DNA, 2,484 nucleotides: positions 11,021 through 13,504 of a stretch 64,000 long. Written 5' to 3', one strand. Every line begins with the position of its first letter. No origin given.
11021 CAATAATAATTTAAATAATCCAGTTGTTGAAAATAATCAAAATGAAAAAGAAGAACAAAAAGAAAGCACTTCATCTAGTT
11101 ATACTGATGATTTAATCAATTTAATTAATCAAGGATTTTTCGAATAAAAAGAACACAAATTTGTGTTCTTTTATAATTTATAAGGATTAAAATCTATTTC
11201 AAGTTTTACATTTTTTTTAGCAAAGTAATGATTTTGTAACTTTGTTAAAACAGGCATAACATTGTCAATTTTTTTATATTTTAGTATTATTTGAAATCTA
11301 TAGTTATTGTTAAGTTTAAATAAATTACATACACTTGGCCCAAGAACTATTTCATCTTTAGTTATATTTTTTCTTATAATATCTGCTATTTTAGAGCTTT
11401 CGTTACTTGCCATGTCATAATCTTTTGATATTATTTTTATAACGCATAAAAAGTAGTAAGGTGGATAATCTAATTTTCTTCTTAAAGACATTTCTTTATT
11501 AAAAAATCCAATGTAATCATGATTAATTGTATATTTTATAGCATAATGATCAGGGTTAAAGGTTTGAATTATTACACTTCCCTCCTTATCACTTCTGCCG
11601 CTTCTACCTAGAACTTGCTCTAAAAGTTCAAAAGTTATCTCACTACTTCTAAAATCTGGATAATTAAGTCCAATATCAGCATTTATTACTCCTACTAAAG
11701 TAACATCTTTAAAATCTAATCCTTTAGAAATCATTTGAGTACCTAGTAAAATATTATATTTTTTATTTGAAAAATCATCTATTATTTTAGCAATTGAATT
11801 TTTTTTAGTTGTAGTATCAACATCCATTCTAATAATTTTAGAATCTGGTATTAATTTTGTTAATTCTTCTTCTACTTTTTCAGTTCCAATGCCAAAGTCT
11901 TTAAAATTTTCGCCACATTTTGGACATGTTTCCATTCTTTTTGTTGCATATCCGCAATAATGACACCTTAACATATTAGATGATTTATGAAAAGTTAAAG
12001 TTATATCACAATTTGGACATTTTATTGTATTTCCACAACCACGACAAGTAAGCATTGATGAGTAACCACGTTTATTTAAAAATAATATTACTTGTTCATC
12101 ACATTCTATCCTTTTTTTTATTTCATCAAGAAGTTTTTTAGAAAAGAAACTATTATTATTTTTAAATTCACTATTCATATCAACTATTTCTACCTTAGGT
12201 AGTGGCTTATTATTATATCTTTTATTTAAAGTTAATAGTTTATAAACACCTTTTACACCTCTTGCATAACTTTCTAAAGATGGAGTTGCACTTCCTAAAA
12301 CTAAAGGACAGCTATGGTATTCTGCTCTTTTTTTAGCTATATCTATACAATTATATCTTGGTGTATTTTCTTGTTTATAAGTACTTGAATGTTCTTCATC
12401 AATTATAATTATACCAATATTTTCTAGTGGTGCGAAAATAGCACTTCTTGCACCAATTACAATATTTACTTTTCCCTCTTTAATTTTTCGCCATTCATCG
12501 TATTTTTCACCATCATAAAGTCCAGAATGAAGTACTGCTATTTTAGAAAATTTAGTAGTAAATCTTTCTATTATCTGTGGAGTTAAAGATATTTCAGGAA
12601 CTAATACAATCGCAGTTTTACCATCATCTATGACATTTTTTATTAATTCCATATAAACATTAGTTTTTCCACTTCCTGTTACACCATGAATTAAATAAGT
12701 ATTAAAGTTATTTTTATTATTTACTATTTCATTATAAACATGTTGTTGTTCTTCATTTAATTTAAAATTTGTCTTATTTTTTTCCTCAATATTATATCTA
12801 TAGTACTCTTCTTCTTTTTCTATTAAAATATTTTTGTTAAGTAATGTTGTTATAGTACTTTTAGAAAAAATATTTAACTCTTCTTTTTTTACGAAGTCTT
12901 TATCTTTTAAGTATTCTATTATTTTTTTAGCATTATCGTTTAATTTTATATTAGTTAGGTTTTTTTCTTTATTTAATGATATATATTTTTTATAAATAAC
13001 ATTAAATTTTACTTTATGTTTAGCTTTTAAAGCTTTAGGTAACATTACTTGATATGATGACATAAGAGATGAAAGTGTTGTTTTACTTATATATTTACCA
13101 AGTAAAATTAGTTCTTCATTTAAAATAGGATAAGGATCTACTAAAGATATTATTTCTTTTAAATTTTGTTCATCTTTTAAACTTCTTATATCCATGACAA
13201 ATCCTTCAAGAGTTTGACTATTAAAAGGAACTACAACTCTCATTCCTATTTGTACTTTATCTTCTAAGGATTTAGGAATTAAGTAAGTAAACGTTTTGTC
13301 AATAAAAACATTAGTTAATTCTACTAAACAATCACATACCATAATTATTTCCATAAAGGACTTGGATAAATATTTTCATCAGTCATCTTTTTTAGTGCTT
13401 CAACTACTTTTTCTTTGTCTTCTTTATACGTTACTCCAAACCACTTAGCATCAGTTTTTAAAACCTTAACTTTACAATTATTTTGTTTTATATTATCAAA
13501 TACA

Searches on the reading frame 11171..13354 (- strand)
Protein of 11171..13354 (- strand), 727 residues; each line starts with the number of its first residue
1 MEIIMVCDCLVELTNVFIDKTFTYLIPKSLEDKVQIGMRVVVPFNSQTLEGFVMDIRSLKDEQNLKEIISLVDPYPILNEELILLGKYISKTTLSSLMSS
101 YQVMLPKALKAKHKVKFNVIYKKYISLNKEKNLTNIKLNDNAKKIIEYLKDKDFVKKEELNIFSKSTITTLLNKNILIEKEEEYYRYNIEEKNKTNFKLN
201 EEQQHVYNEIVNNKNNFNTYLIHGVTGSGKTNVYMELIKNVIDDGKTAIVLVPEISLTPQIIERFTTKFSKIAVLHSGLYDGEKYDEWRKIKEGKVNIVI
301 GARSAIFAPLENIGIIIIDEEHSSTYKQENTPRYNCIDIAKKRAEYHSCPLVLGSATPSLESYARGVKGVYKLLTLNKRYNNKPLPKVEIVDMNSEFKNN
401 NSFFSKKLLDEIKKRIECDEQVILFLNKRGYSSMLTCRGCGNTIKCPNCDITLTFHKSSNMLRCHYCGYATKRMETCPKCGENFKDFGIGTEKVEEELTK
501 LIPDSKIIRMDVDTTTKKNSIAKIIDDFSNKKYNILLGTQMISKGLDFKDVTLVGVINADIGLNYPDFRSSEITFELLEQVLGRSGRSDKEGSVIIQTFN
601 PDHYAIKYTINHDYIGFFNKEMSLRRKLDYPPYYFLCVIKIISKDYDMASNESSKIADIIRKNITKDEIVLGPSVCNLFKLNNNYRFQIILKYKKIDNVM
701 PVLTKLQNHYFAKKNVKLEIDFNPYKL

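Call 36: search_protein_families(library=ncbifam, proteins=[window:11171-13354:-], max_evalue=0.001)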
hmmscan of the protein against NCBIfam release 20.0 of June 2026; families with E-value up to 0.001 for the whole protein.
window:11171-13354:- (727 aa): 32 families (the best 25 are shown)
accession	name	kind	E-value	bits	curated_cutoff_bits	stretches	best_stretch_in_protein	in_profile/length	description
NF004066.1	PRK05580.1-3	equivalog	8.5e-262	871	813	2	124-727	175-788/788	primosomal protein N'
NF004068.0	PRK05580.1-5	equivalog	1.7e-227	757.3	1249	2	118-725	171-792/795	primosomal protein N'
TIGR00595.1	priA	equivalog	2.2e-193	643.5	230.35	1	221-725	1-509/509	replication restart helicase PriA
NF004067.0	PRK05580.1-4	equivalog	7.3e-182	606.5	763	1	18-727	14-736/737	primosomal protein N'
NF004070.0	PRK05580.2-2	equivalog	2.6e-169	564.7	921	1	13-726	17-727/729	primosomal protein N'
NF004065.0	PRK05580.1-1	equivalog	3.8e-168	561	858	1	16-725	10-729/731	primosomal protein N'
NF004071.0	PRK05580.2-3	equivalog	5.5e-142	474.2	1105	1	15-725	23-732/735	primosomal protein N'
NF004072.0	PRK05580.2-4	equivalog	7.6e-140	467.2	1030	2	193-726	113-646/648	primosomal protein N'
NF004069.0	PRK05580.2-1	equivalog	1.9e-133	446.1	767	1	177-709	90-600/612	primosomal protein N'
NF011453.0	PRK14873.1-3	equivalog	6e-48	163.4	812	1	17-637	26-574/653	primosome assembly protein PriA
NF011452.0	PRK14873.1-2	equivalog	3.3e-41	141.3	980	2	238-633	219-608/708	primosomal protein N'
NF011455.0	PRK14873.1-5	equivalog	9.5e-36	123.3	969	2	227-641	171-586/675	primosomal protein N'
NF011454.0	PRK14873.1-4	equivalog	1.7e-32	112.6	951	2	231-515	158-450/651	primosomal protein N'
TIGR00643.1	recG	equivalog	1.8e-21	76.5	659.4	1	21-328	68-373/629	ATP-dependent DNA helicase RecG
TIGR00580.2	mfd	equivalog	1.9e-20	72.9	800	2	191-323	426-566/907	transcription-repair coupling factor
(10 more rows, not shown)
